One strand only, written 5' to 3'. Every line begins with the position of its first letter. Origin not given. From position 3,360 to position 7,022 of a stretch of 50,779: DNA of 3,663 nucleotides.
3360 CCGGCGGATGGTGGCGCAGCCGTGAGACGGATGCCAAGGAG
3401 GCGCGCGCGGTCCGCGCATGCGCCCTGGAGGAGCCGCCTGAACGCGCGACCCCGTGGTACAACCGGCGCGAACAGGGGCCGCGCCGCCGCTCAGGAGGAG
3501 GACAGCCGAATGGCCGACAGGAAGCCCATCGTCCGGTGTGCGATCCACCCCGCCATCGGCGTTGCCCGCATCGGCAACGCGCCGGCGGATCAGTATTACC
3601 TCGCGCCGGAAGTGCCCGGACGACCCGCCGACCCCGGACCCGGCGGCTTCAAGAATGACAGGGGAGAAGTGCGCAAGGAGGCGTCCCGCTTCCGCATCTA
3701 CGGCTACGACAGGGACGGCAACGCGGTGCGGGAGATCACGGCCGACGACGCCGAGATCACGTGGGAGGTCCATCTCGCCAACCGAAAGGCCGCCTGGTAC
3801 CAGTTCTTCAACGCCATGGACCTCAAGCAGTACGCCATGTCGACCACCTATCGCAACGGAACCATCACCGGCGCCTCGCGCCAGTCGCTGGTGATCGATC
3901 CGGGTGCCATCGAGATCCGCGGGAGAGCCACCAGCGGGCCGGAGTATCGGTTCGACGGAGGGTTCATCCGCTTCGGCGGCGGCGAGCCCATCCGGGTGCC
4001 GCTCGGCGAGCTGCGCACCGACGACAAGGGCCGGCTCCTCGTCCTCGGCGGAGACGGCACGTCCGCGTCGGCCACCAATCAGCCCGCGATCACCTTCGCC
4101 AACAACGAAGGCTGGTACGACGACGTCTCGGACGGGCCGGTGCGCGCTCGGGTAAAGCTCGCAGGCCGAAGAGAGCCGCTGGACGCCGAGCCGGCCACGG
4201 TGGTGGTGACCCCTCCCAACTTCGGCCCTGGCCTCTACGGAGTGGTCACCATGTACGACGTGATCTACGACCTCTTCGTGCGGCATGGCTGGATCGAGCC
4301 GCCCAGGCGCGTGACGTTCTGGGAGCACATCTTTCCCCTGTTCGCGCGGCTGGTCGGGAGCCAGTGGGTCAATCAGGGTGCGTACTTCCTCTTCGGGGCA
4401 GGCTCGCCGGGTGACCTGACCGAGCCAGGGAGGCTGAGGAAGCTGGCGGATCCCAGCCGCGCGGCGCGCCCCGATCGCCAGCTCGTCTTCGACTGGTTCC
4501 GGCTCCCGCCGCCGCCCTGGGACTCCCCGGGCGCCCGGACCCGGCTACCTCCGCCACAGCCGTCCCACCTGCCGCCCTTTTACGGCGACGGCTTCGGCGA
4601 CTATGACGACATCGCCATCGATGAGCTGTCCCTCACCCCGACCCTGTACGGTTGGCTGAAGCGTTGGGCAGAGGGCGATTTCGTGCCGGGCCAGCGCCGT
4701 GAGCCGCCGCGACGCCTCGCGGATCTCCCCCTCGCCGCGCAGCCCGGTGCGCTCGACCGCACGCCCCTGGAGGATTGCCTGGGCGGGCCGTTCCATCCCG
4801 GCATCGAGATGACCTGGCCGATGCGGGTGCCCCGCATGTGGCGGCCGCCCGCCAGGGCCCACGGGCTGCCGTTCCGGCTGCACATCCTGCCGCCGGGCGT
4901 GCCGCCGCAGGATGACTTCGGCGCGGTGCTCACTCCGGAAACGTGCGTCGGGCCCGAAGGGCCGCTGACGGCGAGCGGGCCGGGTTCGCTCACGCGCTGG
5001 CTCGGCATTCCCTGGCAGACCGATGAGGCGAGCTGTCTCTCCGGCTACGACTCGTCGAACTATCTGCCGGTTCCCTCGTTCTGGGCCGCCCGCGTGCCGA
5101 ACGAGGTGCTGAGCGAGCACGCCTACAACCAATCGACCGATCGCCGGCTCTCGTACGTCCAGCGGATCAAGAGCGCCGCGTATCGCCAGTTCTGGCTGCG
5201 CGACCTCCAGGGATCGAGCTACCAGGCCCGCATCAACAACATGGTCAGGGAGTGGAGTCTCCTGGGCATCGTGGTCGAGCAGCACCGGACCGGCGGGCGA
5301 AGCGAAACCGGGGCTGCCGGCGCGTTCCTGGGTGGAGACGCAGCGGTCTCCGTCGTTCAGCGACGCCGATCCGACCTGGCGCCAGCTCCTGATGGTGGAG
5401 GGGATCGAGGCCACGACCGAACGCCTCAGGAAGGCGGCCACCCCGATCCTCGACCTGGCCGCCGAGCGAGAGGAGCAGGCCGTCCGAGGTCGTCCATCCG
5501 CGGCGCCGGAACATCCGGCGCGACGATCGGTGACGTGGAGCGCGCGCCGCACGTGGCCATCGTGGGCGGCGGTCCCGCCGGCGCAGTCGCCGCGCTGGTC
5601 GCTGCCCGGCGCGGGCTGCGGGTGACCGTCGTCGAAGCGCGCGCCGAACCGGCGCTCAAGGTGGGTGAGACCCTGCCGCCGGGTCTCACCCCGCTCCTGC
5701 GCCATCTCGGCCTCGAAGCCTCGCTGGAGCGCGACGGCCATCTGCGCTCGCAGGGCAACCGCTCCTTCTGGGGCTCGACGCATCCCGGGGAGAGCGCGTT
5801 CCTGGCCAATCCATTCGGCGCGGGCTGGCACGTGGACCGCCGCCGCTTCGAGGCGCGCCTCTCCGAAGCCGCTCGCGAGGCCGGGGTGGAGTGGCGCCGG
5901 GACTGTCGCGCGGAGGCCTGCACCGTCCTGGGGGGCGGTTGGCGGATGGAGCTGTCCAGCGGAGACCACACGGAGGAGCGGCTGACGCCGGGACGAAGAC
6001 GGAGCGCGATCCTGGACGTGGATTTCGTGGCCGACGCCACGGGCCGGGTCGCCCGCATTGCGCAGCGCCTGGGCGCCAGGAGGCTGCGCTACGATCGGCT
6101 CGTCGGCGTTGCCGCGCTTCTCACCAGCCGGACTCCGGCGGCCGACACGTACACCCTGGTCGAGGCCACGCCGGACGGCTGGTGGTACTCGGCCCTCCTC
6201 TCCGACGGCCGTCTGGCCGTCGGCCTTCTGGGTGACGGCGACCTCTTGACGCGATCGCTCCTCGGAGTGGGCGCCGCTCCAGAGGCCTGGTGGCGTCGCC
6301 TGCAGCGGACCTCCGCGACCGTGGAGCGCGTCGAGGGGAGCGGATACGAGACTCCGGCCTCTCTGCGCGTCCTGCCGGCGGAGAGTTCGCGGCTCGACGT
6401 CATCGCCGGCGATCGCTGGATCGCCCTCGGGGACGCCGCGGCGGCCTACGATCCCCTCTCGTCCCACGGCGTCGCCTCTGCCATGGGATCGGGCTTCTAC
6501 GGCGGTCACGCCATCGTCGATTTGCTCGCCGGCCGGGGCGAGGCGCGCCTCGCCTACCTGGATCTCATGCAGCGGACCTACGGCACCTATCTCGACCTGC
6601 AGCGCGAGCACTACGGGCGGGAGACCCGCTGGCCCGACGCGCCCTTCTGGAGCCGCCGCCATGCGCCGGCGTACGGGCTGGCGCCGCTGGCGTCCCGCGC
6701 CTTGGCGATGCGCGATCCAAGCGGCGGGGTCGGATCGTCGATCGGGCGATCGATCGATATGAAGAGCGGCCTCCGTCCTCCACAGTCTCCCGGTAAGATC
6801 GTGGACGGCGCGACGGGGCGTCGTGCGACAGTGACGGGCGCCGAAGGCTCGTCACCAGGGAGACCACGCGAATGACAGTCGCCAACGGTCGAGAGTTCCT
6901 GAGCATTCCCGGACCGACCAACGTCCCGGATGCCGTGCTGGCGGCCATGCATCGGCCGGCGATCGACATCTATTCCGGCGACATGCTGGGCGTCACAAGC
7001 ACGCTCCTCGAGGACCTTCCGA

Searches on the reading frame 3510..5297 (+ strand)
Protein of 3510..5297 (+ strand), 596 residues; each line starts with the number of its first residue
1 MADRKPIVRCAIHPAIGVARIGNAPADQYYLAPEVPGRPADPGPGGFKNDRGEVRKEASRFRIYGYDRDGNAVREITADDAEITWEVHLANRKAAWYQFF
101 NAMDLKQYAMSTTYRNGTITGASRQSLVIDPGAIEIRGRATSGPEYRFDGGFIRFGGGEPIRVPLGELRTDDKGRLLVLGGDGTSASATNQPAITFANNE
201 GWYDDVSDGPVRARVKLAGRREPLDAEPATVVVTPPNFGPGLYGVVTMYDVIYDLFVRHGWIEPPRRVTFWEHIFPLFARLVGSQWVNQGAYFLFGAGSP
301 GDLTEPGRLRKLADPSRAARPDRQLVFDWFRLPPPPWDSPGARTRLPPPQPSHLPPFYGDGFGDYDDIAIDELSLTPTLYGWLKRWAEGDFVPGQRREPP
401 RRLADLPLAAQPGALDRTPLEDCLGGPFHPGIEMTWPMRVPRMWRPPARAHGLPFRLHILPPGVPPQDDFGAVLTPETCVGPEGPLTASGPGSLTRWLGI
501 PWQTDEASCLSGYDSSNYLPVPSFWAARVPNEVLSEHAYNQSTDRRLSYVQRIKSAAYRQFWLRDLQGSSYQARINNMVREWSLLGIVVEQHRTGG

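Call 7: find_homologous_proteins(query=window:3510-5297:+, max_evalue=0.00001)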
Query window:3510-5297:+ (596 aa): 2995 proteins with E <= 0.00001 among 8000 candidates; the best 120 are listed.
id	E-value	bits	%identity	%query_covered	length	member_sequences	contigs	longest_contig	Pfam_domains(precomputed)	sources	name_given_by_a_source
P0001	0.0e+0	1261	88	100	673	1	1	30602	PF17990.8,PF18417.7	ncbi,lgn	-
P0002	0.0e+0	1240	87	99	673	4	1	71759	PF17990.8,PF18417.7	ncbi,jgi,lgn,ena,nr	ncbi:MAG TPA: LodA/GoxA family CTQ-dependent oxidase [Candidatus Methylomirabilis sp.]|nr:LodA/GoxA 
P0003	0.0e+0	1225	87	99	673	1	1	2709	PF17990.8,PF18417.7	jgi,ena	-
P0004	0.0e+0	1183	83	99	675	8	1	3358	PF17990.8,PF18417.7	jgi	jgi:hypothetical protein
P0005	0.0e+0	1182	83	99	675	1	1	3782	PF17990.8,PF18417.7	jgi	jgi:hypothetical protein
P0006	0.0e+0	1170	83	100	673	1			PF17990.8,PF18417.7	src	-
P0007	0.0e+0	1149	81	99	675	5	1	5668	PF17990.8,PF18417.7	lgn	-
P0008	0.0e+0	1134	79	99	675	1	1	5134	PF17990.8,PF18417.7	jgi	jgi:hypothetical protein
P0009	0.0e+0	1114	79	99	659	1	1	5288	PF17990.8,PF18417.7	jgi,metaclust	metaclust:\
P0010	0.0e+0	1097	78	99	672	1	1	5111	PF17990.8,PF18417.7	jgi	jgi:hypothetical protein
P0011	0.0e+0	1091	77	100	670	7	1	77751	PF17990.8,PF18417.7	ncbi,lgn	-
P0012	0.0e+0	1085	77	99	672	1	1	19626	PF17990.8,PF18417.7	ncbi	-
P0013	0.0e+0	1084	77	99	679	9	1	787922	PF17990.8,PF18417.7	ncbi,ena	-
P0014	0.0e+0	1082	77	99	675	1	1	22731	PF17990.8,PF18417.7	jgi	jgi:hypothetical protein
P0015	0.0e+0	1073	77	99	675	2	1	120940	PF17990.8,PF18417.7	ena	-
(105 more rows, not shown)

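Call 9: find_encoding_contigs(protein=P0001, flank=10000, max_places=3)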
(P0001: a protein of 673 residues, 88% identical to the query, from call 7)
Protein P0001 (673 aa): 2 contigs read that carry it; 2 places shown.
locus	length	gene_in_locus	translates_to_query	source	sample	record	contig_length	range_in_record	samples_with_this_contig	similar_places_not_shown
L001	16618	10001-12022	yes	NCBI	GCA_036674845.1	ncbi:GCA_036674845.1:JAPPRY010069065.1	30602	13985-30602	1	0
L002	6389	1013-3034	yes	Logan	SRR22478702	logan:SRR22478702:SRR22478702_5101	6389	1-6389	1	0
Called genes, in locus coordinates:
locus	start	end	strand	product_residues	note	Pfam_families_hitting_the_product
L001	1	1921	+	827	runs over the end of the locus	PF12704:MacB_PCD, PF02687:FtsX, PF12704:MacB_PCD, PF02687:FtsX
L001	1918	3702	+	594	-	PF01979:Amidohydro_1, PF07969:Amidohydro_3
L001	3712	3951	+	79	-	PF02604:PhdYeFM_antitox (weak)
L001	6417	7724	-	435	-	PF13091:PLDc_2, PF00614:PLDc (faint), PF13091:PLDc_2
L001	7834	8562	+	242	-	-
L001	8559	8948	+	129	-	-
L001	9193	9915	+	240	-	PF20772:TACO1_YebC_N, PF01709:Transcrip_reg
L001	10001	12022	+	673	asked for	PF17990:LodA_N, PF18417:LodA_C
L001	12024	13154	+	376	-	PF01266:DAO (faint), PF01494:FAD_binding_3, PF07992:Pyr_redox_2 (faint), PF12831:FAD_oxidored (faint), PF04820:Trp_halogenase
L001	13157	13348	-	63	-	-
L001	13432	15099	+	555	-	PF00486:Trans_reg_C, PF13428:TPR_14 (faint), PF00515:TPR_1 (faint), PF07719:TPR_2 (faint), PF13181:TPR_8 (faint), PF13414:TPR_11 (faint), PF23914:TPR_CcmH_CycH (faint), PF13431:TPR_17 (faint)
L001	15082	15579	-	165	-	PF01442:Apolipoprotein (weak)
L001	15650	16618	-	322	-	?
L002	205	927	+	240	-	PF20772:TACO1_YebC_N, PF01709:Transcrip_reg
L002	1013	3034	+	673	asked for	PF17990:LodA_N, PF18417:LodA_C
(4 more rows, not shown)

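Call 10: find_encoding_contigs(protein=P0002, flank=10000, max_places=3)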
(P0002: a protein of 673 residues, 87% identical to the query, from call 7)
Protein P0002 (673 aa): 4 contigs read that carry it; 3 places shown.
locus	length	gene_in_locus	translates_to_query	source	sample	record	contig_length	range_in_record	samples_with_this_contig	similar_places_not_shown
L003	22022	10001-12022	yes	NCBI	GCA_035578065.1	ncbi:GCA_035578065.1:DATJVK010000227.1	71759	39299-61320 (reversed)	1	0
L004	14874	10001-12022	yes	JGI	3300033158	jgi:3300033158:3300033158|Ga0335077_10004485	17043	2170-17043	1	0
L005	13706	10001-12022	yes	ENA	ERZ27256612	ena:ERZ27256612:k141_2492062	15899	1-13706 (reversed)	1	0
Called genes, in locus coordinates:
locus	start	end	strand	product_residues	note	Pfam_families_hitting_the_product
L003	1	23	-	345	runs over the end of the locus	PF25852:DUF6242_C (weak), PF14870:PSII_BNR (faint), PF15902:Sortilin-Vps10, PF13810:DUF4185 (faint), PF02012:BNR (faint), PF15899:BNR_6 (faint), PF15902:Sortilin-Vps10 (weak)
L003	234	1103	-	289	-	PF02653:BPD_transp_2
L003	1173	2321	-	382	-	PF13433:Peripla_BP_5, PF13458:Peripla_BP_6, PF01094:ANF_receptor, PF13433:Peripla_BP_5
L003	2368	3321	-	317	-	PF23023:Anti-Pycsar_Apyc1 (weak), PF00753:Lactamase_B (weak), PF12706:Lactamase_B_2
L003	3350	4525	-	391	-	PF01321:Creatinase_N, PF00557:Peptidase_M24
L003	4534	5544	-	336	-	PF00296:Bac_luciferase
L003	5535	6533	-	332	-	PF00296:Bac_luciferase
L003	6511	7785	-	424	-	PF00291:PALP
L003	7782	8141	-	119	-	-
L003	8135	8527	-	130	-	-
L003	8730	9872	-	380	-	PF00535:Glycos_transf_2, PF13641:Glyco_tranf_2_3 (faint), PF12804:NTP_transf_3 (faint)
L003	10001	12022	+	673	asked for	PF17990:LodA_N, PF18417:LodA_C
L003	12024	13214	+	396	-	PF01266:DAO (faint), PF01494:FAD_binding_3, PF04820:Trp_halogenase (weak), PF07992:Pyr_redox_2 (weak), PF13450:NAD_binding_8 (faint), PF04820:Trp_halogenase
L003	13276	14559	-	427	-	PF02515:CoA_transf_3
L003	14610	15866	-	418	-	PF02515:CoA_transf_3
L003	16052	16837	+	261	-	PF00106:adh_short, PF13561:adh_short_C2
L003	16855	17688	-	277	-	PF00296:Bac_luciferase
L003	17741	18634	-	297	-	PF00248:Aldo_ket_red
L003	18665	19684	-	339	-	PF01408:GFO_IDH_MocA, PF22725:GFO_IDH_MocA_C3, PF02894:GFO_IDH_MocA_C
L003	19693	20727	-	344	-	PF00005:ABC_tran, PF08352:oligo_HPY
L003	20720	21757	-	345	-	PF00005:ABC_tran, PF08352:oligo_HPY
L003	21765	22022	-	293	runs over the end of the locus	PF12911:OppC_N, PF00528:BPD_transp_1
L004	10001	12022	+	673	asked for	PF17990:LodA_N, PF18417:LodA_C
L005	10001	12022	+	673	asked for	PF17990:LodA_N, PF18417:LodA_C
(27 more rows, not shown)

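Call 17: find_related_loci(query=A2, collection=genome_contigs, flank=10000)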
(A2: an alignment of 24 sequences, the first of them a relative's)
Query A2 (673 aa) in genome_contigs; peptide patterns used: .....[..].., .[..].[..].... (x = any residue, [..] = any of these).
600 stretches matched a pattern (row limit reached: there are more); 579 encode a relative of the query (tblastn E <= 1e-3); the best 80 are kept; 80 distinct loci.
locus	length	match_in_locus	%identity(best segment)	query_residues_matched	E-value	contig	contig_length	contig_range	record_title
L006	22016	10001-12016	80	4-673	0e+0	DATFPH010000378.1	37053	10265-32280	MAG TPA_asm: Thermoanaerobaculia bacterium isolate SMAG_U9298 k141_156828, whole genome shotgun sequence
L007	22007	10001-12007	77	1-663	0e+0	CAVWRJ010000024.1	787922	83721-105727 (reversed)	MAG: uncultured Acidobacteriota bacterium isolate MFD01213.bin.1.234 genome assembly, contig: contig_9579, whole genome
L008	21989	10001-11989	78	1-663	0e+0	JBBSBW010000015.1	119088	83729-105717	MAG: Thermoanaerobaculia bacterium isolate La6_metabat2.203 La6_metabat2.203_K_2329163_L_119088_cov_17.6556, whole genom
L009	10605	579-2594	76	1-663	0e+0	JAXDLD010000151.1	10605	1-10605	MAG: Acidobacteriota bacterium isolate BP_61 scaffold_3504923, whole genome shotgun sequence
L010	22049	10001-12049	75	1-673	0e+0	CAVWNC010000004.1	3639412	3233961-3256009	MAG: uncultured Acidobacteriota bacterium isolate MFD09368.bin.2.205 genome assembly, contig: contig_6402, whole genome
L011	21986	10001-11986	76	1-663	0e+0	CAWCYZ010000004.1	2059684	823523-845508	MAG: uncultured Acidobacteriota bacterium isolate MFD01213.bin.2.31 genome assembly, contig: contig_3575, whole genome s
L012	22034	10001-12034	75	3-672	0e+0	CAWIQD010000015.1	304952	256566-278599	MAG: uncultured Acidobacteriota bacterium isolate MFD01721.bin.1.17 genome assembly, contig: contig_41925, whole genome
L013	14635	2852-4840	77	1-663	0e+0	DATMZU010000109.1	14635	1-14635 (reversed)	MAG TPA_asm: Thermoanaerobaculia bacterium isolate SMAG_U11143 k141_4174644, whole genome shotgun sequence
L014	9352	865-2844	76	5-663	0e+0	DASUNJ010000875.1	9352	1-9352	MAG TPA_asm: Thermoanaerobaculia bacterium isolate SMAG_U1597 k141_419121, whole genome shotgun sequence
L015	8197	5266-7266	74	1-663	0e+0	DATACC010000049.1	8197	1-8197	MAG TPA_asm: Thermoanaerobaculia bacterium isolate SMAG_U6714 k141_811149, whole genome shotgun sequence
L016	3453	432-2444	71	1-673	0e+0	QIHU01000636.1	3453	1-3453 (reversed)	MAG: Acidobacteria bacterium isolate SZUA-115 Ga0063293_10059510, whole genome shotgun sequence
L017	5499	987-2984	75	1-663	0e+0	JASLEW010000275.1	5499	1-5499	MAG: Thermoanaerobaculia bacterium isolate SHSU.bins.256 k141_21175215, whole genome shotgun sequence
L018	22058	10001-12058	72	1-672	0e+0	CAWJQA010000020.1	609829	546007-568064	MAG: uncultured Holophagales bacterium isolate MFD02979.bin.2.191 genome assembly, contig: contig_87685, whole genome sh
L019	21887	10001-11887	77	1-632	0e+0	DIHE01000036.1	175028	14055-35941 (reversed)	MAG TPA_asm: Holophagales bacterium UBA5704 UBA5704_contig_5, whole genome shotgun sequence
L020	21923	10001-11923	78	1-641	0e+0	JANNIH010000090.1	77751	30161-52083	MAG: Holophagales bacterium isolate SOY_6_C_metabat_145 SOY_6_C_k141_489583, whole genome shotgun sequence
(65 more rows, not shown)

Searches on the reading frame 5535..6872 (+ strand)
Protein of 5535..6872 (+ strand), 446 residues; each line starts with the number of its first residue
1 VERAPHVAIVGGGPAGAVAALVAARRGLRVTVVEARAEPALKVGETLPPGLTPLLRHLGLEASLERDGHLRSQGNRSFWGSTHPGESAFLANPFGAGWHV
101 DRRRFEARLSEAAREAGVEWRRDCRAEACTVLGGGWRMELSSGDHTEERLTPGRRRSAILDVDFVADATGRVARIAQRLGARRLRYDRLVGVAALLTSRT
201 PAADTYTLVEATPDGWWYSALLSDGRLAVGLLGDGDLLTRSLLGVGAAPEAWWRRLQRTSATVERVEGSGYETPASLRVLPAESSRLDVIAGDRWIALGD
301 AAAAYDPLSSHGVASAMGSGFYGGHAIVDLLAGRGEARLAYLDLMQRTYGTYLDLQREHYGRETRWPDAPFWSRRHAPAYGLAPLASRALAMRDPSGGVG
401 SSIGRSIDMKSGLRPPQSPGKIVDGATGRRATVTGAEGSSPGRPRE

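Call 40: search_protein_families(library=ncbifam, proteins=[window:5535-6872:+], max_evalue=0.00001)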
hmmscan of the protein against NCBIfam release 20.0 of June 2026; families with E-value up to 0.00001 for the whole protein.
seq(446 aa): 18 families
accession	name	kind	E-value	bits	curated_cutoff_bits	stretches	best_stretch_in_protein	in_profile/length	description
NF038174.1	maturase_GoxB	equivalog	5.9e-75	252.5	400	1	6-375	2-358/358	glycine oxidase maturase GoxB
NF038171.1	maturase_LodB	equivalog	1.1e-69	235.3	400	1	7-376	2-361/361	lysine-epsilon-oxidase maturase LodB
NF049967.1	QhpG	equivalog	1.4e-49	169.1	240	1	7-377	1-339/423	flavin-dependent monooxygenase QhpG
NF033113.0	halo_ClmS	equivalog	7.4e-26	90.7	900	1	6-375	4-373/570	chloramphenicol-biosynthetic FADH2-dependent halogenase CmlS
TIGR02032.1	GG-red-SF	subfamily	1.2e-21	77.7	158.8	1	7-327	3-297/297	geranylgeranyl reductase family protein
NF045655.1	MkRedMenJ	equivalog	4.3e-12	45.7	700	1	2-121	2-120/406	menaquinone reductase MenJ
NF041080.1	DGGGPL_reductase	equivalog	1.1e-09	37.8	580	0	7-38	4-35/447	digeranylgeranylglycerophospholipid reductase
TIGR01988.1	Ubi-OHases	subfamily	2.8e-08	33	224.65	1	6-149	1-155/387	ubiquinone biosynthesis hydroxylase, UbiH/UbiF/VisC/COQ6 family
NF005313.0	PRK06847.1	subfamily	9.6e-08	31.4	372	1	2-146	2-150/375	hypothetical protein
NF004835.0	PRK06185.1-4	equivalog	5.2e-07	28.8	601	1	6-69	12-76/411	FAD-dependent oxidoreductase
NF004833.1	PRK06185.1-1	subfamily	1.3e-06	27.5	488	1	6-62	4-61/403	FAD-dependent oxidoreductase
NF005883.0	PRK07845.1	equivalog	2.9e-06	26.5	479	1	5-175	3-153/466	NAD(P)H-quinone dehydrogenase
NF041160.1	DGGPL_Thplmales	equivalog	3.3e-06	26.3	780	0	6-39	5-38/396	digeranylgeranylglycerophospholipid reductase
NF004834.1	PRK06185.1-3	subfamily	3.3e-06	26.1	500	1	6-69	9-73/420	FAD-dependent oxidoreductase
NF004829.0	PRK06183.1-3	subfamily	4.4e-06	25.7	390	1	5-38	9-42/520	bifunctional 3-(3-hydroxy-phenyl)propionate/3-hydroxycinnamic acid hydroxylase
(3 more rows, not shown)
